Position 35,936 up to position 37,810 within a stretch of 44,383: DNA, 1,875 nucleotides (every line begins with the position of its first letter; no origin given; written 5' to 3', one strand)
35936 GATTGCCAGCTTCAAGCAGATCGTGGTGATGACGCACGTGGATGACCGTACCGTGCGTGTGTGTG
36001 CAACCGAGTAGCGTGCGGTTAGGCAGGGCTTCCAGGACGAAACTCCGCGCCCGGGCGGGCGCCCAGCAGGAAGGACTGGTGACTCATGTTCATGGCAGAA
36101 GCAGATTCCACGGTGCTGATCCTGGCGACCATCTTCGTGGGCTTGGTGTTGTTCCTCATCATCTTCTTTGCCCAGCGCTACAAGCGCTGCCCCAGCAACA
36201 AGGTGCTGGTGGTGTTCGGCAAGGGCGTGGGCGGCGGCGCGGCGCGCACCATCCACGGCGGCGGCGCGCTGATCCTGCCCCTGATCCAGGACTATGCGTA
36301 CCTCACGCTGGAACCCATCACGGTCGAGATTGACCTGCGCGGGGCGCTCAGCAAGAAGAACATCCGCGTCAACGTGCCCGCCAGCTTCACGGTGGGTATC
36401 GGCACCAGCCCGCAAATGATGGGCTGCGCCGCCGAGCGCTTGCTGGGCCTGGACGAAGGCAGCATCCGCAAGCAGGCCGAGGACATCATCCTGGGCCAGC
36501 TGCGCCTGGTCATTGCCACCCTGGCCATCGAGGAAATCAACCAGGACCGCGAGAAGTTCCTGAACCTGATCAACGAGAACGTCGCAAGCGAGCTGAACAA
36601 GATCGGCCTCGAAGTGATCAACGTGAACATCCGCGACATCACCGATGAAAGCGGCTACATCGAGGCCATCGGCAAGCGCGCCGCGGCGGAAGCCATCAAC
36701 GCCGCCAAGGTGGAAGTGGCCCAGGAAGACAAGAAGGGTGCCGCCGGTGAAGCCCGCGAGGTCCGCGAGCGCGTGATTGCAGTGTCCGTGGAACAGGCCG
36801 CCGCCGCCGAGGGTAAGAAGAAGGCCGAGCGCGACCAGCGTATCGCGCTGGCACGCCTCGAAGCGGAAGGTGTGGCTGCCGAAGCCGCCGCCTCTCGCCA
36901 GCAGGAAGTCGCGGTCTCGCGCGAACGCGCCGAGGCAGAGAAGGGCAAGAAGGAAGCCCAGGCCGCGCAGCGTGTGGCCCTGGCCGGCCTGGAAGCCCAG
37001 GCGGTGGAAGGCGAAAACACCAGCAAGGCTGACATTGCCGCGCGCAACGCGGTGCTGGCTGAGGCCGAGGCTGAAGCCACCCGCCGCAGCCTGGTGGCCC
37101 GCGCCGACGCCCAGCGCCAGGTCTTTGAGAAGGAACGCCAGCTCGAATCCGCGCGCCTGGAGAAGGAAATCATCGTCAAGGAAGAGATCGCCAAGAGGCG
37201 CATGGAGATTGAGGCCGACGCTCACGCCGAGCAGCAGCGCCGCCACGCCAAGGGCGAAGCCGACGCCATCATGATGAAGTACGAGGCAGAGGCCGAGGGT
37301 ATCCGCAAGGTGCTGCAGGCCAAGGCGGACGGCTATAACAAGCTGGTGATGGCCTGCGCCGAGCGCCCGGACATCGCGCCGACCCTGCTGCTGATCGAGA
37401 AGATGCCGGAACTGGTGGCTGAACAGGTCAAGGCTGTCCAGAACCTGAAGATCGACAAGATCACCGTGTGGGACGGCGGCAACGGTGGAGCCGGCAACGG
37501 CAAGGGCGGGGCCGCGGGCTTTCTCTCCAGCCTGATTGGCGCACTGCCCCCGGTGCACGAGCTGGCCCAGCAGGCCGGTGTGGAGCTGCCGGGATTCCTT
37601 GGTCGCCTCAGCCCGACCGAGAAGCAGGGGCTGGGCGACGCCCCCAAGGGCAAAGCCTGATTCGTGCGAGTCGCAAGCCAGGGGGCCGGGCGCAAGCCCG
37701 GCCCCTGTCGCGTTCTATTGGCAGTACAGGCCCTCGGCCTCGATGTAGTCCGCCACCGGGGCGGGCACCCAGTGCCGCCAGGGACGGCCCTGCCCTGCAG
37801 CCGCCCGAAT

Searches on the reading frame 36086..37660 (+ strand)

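Call 23: search_protein_families(library=pfam, proteins=[window:36086-37660:+], max_evalue=0.01)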
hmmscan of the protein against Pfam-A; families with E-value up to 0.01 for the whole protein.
window:36086-37660:+ (524 aa): 2 families
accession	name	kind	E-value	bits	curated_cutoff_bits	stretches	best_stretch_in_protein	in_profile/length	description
PF01145.31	Band_7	-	2.1e-27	96.7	23.6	1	36-216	4-176/176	SPFH domain / Band 7 family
PF15975.10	Flot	-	2e-13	50.9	27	1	381-499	2-124/124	Flotillin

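Call 75: search_protein_families(library=padloc, proteins=[window:36086-37660:+], max_evalue=0.00001)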
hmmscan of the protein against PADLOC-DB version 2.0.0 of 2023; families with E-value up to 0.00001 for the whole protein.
window:36086-37660:+ (524 aa): 0 families
